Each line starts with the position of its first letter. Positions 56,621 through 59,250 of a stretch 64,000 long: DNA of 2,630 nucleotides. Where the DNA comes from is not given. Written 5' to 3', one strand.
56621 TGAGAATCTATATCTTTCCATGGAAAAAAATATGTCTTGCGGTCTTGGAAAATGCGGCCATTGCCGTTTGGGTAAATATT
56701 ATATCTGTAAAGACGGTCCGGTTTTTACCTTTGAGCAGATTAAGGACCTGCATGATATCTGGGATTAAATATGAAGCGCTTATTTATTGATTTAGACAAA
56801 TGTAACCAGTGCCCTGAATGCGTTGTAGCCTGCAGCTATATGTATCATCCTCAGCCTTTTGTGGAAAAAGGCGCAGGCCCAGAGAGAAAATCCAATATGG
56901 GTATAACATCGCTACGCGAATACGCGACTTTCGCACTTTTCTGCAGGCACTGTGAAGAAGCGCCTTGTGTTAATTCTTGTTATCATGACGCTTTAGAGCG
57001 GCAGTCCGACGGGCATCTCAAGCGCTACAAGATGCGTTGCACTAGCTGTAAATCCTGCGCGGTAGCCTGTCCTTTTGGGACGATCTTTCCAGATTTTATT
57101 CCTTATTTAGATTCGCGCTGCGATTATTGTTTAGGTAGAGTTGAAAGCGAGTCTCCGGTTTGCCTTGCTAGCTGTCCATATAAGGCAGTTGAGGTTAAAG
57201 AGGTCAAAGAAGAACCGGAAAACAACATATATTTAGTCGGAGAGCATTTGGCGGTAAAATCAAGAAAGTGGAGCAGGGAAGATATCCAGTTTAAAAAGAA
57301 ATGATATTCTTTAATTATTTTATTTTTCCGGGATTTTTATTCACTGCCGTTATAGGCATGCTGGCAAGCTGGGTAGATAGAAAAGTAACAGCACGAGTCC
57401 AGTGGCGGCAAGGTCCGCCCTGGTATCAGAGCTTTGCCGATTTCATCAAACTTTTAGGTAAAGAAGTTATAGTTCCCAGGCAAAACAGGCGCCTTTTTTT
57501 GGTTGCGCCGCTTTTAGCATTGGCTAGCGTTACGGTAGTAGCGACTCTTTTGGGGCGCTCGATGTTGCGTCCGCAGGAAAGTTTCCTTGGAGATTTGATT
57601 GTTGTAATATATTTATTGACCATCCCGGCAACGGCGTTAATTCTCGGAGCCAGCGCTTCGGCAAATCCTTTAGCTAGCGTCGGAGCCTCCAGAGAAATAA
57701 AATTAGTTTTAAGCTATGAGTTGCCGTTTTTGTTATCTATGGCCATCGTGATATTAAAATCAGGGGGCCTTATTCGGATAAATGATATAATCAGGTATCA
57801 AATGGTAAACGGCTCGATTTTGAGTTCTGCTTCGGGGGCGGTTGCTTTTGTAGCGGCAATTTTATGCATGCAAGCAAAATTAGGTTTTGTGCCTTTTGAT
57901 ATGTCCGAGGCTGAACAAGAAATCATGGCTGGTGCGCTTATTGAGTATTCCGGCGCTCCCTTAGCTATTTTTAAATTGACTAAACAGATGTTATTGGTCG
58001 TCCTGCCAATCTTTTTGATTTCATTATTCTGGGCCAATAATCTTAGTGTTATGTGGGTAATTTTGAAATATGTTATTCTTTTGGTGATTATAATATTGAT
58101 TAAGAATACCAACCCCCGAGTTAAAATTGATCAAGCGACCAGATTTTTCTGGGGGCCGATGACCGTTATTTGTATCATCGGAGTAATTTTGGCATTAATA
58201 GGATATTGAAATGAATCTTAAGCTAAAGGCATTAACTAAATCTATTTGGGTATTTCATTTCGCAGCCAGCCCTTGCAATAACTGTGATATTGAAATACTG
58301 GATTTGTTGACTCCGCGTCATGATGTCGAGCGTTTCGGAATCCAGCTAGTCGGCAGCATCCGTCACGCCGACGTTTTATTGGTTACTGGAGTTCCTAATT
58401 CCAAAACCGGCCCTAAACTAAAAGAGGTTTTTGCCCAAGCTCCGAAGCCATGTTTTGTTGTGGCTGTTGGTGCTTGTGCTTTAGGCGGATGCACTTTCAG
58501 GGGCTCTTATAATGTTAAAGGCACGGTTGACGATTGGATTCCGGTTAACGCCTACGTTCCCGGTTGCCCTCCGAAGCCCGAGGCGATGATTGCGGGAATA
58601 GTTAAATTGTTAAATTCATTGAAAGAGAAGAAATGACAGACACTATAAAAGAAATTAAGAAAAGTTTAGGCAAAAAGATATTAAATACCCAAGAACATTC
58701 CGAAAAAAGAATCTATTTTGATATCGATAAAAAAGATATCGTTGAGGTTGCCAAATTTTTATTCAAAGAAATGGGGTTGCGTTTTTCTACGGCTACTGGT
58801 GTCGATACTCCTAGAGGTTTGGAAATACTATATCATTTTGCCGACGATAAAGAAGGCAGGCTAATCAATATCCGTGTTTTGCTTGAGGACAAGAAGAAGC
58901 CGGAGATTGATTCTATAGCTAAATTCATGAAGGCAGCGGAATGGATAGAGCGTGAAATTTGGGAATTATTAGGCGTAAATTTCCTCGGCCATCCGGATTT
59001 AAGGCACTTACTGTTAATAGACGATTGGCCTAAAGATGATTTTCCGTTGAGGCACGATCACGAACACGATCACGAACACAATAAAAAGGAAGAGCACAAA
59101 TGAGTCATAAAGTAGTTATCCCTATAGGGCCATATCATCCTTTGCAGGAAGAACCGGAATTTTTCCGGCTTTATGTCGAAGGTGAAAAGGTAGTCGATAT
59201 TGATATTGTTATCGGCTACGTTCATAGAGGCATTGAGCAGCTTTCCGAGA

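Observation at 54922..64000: Membrane-bound group-4 [NiFe]-hydrogenase/Mrp operon that begins with a sulfhydrogenase-type beta/gamma NAD(P)-binding module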

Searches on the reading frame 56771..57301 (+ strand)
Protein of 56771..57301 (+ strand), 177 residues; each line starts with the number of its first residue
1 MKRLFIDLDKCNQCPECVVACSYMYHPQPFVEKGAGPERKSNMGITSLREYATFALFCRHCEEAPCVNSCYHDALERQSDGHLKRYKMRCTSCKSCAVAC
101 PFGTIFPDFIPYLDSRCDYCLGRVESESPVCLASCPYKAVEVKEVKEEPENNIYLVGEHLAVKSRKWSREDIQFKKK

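Call 5: search_protein_families(library=pfam, proteins=[window:56771-57301:+], max_evalue=0.01)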
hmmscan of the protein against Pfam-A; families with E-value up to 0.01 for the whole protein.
window:56771-57301:+ (177 aa): 10 families
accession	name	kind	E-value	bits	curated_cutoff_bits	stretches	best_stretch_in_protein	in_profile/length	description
PF13247.11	Fer4_11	-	8.2e-12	45.6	26.2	1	52-143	4-98/100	4Fe-4S dicluster domain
PF12838.12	Fer4_7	-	2.4e-10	41.2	27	1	58-103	2-51/52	4Fe-4S dicluster domain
PF13187.11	Fer4_9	-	1.4e-06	28.6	27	1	10-74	1-51/52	4Fe-4S dicluster domain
PF12837.12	Fer4_6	-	1.8e-06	28.1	25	1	6-23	4-21/24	4Fe-4S binding domain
PF12797.12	Fer4_2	-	2e-06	27.8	24.5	2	3-22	2-21/22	4Fe-4S binding domain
PF13237.11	Fer4_10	-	1.3e-05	25.5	25.5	0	87-136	6-53/53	4Fe-4S dicluster domain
PF12800.12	Fer4_4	-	1.3e-05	25.5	24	2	89-103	3-17/17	4Fe-4S binding domain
PF13484.11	Fer4_16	-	1.5e-05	26.1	30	0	89-108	1-20/66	4Fe-4S double cluster binding domain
PF14697.11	Fer4_21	-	3.6e-05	24.2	35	1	58-102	8-53/59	4Fe-4S dicluster domain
PF00037.32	Fer4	-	3.9e-05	23.7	21.1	1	89-105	7-23/24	4Fe-4S binding domain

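Call 6: search_protein_families(library=ncbifam, proteins=[window:56771-57301:+], max_evalue=0.001)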
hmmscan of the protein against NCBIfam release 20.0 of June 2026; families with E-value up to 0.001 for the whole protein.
window:56771-57301:+ (177 aa): 25 families
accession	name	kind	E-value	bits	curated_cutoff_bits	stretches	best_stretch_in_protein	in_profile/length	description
NF009408.0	PRK12769.1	equivalog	2.2e-19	69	1003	1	7-142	8-144/659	formate-dependent uric acid utilization protein AegA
NF009451.0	PRK12809.1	equivalog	2.6e-17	62.3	1154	1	7-143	8-137/639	formate-dependent uric acid utilization protein YgfT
TIGR02951.1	DMSO_dmsB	equivalog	1.5e-16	60.9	214.1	1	4-147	4-155/161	DMSO/selenate family reductase complex B subunit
NF007658.0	PRK10330.1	equivalog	1.7e-14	53.7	260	1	5-105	6-104/181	electron transport protein HydN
NF045766.1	PhenlGlyoxDHPadI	equivalog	1.2e-13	50.7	700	1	6-143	9-136/443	NADH-dependent phenylglyoxylate dehydrogenase subunit beta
NF011569.0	PRK14993.1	equivalog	1.9e-13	50.5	416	1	4-150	46-193/244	tetrathionate reductase subunit TtrB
NF038355.1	FDH3_beta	equivalog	7.6e-13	48.9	240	1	3-108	4-105/180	formate dehydrogenase FDH3 subunit beta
NF045797.1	DsrO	equivalog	8.9e-13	48.2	200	1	4-109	46-154/235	sulfate reduction electron transfer complex DsrMKJOP subunit DsrO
NF041715.1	arsenate_red_ArrB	equivalog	7.2e-12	45.3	450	1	4-105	5-104/233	arsenate respiratory reductase iron-sulfur subunit ArrB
TIGR03149.1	cyt_nit_nrfC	equivalog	3e-10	39.9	377.6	1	9-149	46-188/225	cytochrome c nitrite reductase Fe-S protein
TIGR03478.1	DMSO_red_II_bet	subfamily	6.8e-10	38.4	480.7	1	51-156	124-230/321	DMSO reductase family type II enzyme, iron-sulfur subunit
NF042979.1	EthbenzDh_ebdB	equivalog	3.5e-09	36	740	1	52-137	147-234/354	ethylbenzene dehydrogenase subunit beta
NF008134.0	PRK10882.1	equivalog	4.2e-09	35.9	263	1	50-141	105-204/329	hydrogenase 2 operon protein HybA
NF045715.1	sulf_resp_HmcB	equivalog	5.4e-08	32.3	420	1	57-142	106-195/307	sulfate respiration complex iron-sulfur protein HmcB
TIGR00402.1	napF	equivalog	2.1e-07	31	102.2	1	53-143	32-125/149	ferredoxin-type protein NapF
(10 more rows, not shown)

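Call 22: search_solved_structures(query=window:56771-57301:+, max_evalue=0.001, show_alignments=2)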
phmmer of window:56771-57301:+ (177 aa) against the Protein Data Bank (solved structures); distinct sequences matched with E-value up to 0.001: 21.
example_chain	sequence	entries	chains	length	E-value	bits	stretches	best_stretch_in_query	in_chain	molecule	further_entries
7qv7_B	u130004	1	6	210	2.4e-12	50.5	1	9-122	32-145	Hydrogen dependent carbon dioxide reductase subunit HycB4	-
7qv7_A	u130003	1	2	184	6.8e-12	49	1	5-105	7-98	Hydrogen dependent carbon dioxide reductase subunit HycB3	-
8c0z_C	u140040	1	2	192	7.8e-12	48.8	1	2-140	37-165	Iron-sulfur cluster-binding protein potential subunit of aldehyde oxidoreductase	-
6cz7_B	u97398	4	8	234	8.5e-11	45.4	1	4-106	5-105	4Fe-4S ferredoxin, iron-sulfur binding domain protein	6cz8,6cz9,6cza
4ydd_B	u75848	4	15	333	9.1e-11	45.3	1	54-154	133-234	DMSO reductase family type II enzyme, iron-sulfur subunit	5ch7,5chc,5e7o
9mqx_E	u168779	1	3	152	1.3e-10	44.8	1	3-141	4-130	Fe-S-cluster-containing hydrogenase subunit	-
7z0s_B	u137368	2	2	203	5.1e-10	42.9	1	6-105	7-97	Formate hydrogenlyase subunit 2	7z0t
2vpw_B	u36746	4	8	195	6e-09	39.4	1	4-150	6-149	NRFC PROTEIN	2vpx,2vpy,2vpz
9vap_B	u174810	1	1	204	2.6e-08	37.3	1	4-125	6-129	4Fe-4S dicluster domain-containing protein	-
2ivf_B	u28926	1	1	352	4.5e-08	36.6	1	54-138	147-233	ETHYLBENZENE DEHYDROGENASE BETA-SUBUNIT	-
1q16_B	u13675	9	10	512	9.6e-07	32.2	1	56-135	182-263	Respiratory nitrate reductase 1 beta chain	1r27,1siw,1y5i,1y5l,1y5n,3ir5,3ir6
1y4z_B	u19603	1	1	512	5.2e-06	29.8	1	56-135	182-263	Respiratory nitrate reductase 1 beta chain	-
3egw_B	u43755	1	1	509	5.5e-06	29.7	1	56-135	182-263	Respiratory nitrate reductase 1 beta chain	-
4z3w_E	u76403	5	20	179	8.2e-06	29.2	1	2-154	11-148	Iron-sulfur cluster-binding oxidoreductase, putative benzoyl-CoA reductase electron transf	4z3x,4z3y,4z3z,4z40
30gj_B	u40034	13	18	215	1.2e-05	28.6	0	2-140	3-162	Formate dehydrogenase, beta subunit, putative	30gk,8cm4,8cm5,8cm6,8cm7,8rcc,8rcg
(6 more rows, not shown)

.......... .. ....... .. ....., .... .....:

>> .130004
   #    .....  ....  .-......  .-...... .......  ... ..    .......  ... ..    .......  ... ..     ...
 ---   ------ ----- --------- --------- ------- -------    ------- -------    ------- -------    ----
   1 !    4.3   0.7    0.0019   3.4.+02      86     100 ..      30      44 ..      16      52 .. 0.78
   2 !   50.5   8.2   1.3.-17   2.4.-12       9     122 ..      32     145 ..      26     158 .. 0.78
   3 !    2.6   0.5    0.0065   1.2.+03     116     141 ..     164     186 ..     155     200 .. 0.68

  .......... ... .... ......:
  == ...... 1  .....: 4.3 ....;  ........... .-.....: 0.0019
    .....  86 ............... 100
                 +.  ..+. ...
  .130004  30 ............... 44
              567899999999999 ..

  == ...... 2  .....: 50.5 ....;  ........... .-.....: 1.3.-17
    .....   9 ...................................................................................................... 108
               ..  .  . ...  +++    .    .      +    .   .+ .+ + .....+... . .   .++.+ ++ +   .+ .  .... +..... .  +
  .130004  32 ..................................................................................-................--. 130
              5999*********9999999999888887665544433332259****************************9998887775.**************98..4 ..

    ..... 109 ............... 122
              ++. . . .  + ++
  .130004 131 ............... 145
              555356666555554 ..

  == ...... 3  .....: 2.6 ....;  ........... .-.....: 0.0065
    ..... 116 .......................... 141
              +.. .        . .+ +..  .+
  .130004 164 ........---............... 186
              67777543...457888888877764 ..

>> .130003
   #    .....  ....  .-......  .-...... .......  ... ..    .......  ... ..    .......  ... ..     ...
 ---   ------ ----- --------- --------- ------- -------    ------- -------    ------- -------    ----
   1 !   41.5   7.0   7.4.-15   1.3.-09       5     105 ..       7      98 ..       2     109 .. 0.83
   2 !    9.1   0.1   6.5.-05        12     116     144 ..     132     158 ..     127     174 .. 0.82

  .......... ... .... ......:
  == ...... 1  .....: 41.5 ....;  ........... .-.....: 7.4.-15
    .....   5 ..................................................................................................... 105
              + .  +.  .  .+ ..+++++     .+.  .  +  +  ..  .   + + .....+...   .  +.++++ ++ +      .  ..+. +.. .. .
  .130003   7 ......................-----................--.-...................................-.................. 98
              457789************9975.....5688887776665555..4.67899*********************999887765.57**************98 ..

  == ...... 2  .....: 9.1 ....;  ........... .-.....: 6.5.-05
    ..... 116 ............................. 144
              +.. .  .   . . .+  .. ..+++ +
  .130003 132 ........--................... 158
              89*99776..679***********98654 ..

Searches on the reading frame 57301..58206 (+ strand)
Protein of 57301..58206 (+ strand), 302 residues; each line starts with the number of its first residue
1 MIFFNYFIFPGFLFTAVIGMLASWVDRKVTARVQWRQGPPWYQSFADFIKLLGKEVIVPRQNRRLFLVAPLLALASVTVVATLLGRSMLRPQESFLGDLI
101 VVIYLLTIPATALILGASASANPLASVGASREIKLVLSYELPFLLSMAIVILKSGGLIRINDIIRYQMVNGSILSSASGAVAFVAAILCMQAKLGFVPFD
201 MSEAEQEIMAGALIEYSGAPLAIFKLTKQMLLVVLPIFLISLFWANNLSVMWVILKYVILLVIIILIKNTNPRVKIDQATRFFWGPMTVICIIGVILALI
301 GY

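Call 5: search_protein_families(library=pfam, proteins=[window:57301-58206:+], max_evalue=0.01)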
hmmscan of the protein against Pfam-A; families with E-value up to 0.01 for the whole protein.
window:57301-58206:+ (302 aa): 1 family
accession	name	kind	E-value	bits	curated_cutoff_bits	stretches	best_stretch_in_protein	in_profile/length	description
PF00146.26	NADHdh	-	1e-58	199.5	27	1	13-298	8-297/298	NADH dehydrogenase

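Call 6: search_protein_families(library=ncbifam, proteins=[window:57301-58206:+], max_evalue=0.001)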
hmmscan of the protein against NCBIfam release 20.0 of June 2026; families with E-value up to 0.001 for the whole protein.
window:57301-58206:+ (302 aa): 7 families
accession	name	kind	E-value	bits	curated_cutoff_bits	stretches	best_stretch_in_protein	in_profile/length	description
NF004741.0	PRK06076.1-2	equivalog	4.8e-45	154.2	305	1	2-300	20-331/337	NADH-quinone oxidoreductase subunit NuoH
NF040610.1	F420_dehyd_FpoH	exception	5.9e-29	101.5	475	1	17-298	25-332/339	F420H2 dehydrogenase subunit FpoH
NF004740.0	PRK06076.1-1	equivalog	8.7e-27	94.5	399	1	17-295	27-313/325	NADH-quinone oxidoreductase subunit NuoH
NF004745.0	PRK06076.1-6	equivalog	2.4e-26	92.8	450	1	22-297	33-328/341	NADH-quinone oxidoreductase subunit NuoH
NF004744.0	PRK06076.1-5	equivalog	6e-25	88.1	542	1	13-242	38-274/372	NADH-quinone oxidoreductase subunit NuoH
NF004742.0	PRK06076.1-3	equivalog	9e-23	81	531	1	27-297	47-343/356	NADH-quinone oxidoreductase subunit NuoH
NF004743.0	PRK06076.1-4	equivalog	2.1e-22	79.6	494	1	12-295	24-335/433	NADH-quinone oxidoreductase subunit NuoH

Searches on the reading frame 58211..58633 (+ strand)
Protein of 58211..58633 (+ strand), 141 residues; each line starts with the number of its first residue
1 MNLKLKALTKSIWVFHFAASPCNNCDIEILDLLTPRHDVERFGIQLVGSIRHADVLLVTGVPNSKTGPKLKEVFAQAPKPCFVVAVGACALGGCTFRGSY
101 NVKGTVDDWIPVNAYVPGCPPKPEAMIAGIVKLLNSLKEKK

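Call 5: search_protein_families(library=pfam, proteins=[window:58211-58633:+], max_evalue=0.01)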
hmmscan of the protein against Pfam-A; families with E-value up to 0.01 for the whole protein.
window:58211-58633:+ (141 aa): 1 family
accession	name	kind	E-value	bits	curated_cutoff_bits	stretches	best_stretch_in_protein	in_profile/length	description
PF01058.29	Oxidored_q6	-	1.2e-26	93.4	27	1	22-133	1-128/128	NADH ubiquinone oxidoreductase, 20 Kd subunit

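Call 6: search_protein_families(library=ncbifam, proteins=[window:58211-58633:+], max_evalue=0.001)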
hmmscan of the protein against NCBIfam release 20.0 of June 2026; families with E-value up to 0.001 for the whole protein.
window:58211-58633:+ (141 aa): 14 families
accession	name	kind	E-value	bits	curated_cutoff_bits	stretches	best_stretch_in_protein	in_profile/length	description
NF005012.1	PRK06411.1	subfamily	1.5e-38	132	116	1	8-140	32-161/166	NADH-quinone oxidoreductase subunit NuoB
TIGR01957.1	nuoB_fam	subfamily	2.6e-35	121.4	142.7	1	9-139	16-144/145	NADH-quinone oxidoreductase subunit B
NF011391.0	PRK14816.1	equivalog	4.5e-32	111.2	283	1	9-138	51-178/196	NADH-quinone oxidoreductase subunit B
NF011395.0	PRK14820.1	equivalog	4.1e-31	108.1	263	1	8-137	31-157/180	NADH-quinone oxidoreductase subunit B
NF011394.0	PRK14819.1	equivalog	6.6e-31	107.8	312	1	10-136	31-155/264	NADH-quinone oxidoreductase subunit B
NF011393.0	PRK14818.1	equivalog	2.7e-29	101.9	255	1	8-138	29-156/173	NADH dehydrogenase subunit B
NF011390.0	PRK14815.1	equivalog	2.3e-26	92.2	281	1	10-139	33-159/183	NADH dehydrogenase subunit B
NF011389.0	PRK14814.1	equivalog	3.1e-26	92.3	285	1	9-139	32-159/186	NADH dehydrogenase subunit B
NF011392.0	PRK14817.1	equivalog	1.1e-25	90.4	271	1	11-138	37-161/182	NADH-quinone oxidoreductase subunit B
NF009808.0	PRK13292.1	equivalog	2.1e-25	88.8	1156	1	9-138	24-150/791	NADH-quinone oxidoreductase subunit B/C/D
NF011388.0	PRK14813.1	equivalog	6.5e-25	88.1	294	1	10-138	28-154/189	NADH dehydrogenase subunit B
TIGR03294.1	FrhG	equivalog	3.1e-07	30.4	245.5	1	49-139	47-146/228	coenzyme F420 hydrogenase subunit gamma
NF045875.1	F420_non_VhuG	exception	1.8e-05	24.2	450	1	105-137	135-167/286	F420-non-reducing hydrogenase subunit VhuG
NF045520.1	H2_NiFeSe_small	exception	0.00035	20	470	1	76-140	140-212/314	NiFeSe hydrogenase small subunit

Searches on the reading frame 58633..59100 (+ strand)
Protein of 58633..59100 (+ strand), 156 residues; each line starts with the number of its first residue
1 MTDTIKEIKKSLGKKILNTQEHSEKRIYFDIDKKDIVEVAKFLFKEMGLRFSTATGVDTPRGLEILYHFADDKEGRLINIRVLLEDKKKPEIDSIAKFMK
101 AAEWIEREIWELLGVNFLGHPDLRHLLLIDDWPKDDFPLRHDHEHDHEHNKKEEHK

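Call 5: search_protein_families(library=pfam, proteins=[window:58633-59100:+], max_evalue=0.01)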
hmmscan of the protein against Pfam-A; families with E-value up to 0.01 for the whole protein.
window:58633-59100:+ (156 aa): 1 family
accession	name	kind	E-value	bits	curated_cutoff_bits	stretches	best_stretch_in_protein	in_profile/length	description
PF00329.25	Complex1_30kDa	-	2.5e-28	99.5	22.5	1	30-146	2-121/124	Respiratory-chain NADH dehydrogenase, 30 Kd subunit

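Call 6: search_protein_families(library=ncbifam, proteins=[window:58633-59100:+], max_evalue=0.001)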
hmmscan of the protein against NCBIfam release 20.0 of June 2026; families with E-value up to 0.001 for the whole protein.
window:58633-59100:+ (156 aa): 16 families
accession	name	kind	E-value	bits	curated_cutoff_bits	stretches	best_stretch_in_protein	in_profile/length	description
NF040611.1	F420_dehyd_FpoC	exception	1.9e-23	83.2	220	1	4-145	6-148/158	F420H2 dehydrogenase subunit FpoC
TIGR01961.1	NuoC_fam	subfamily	2.9e-23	82.7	122.45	1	28-144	2-119/122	NADH (or F420H2) dehydrogenase, subunit C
NF004735.0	PRK06074.2-2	equivalog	5.2e-22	78.5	176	1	4-145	6-148/158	NADH-quinone oxidoreductase subunit C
NF004737.0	PRK06074.2-4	equivalog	2.4e-21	76.3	144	1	19-147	6-128/150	NADH-quinone oxidoreductase subunit C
NF005832.0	PRK07735.1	equivalog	2.2e-18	66.7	431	1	28-145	308-425/430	NADH-quinone oxidoreductase subunit C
NF004733.0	PRK06074.1-5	equivalog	8.6e-18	64.7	225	1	6-143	11-149/203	NADH-quinone oxidoreductase subunit C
NF006304.0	PRK08491.1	equivalog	5.7e-17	62.2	228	1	24-141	56-172/263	NADH-quinone oxidoreductase subunit C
NF005856.0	PRK07785.1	equivalog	6.4e-16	58.9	224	1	22-142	97-221/246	NADH-quinone oxidoreductase subunit C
NF004734.0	PRK06074.2-1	equivalog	1.3e-15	57.8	169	1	4-143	4-149/164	NADH-quinone oxidoreductase subunit C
NF009141.0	PRK12494.1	equivalog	3.9e-15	56.1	175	1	29-143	46-163/175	NAD(P)H-quinone oxidoreductase subunit J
NF008728.0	PRK11742.1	equivalog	7.9e-15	54.2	840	1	4-144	24-173/598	NADH-quinone oxidoreductase subunit C/D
NF009808.0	PRK13292.1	equivalog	6.6e-14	50.7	1156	1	62-145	295-375/791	NADH-quinone oxidoreductase subunit B/C/D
NF004730.0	PRK06074.1-1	equivalog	4.6e-13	49.5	193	1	7-140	11-159/200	NADH-quinone oxidoreductase subunit C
NF004731.0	PRK06074.1-3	equivalog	1.3e-09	38.2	303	1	14-143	14-145/207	NADH-quinone oxidoreductase subunit C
NF004732.0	PRK06074.1-4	equivalog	1.2e-08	35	376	1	65-151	119-209/250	NADH-quinone oxidoreductase subunit C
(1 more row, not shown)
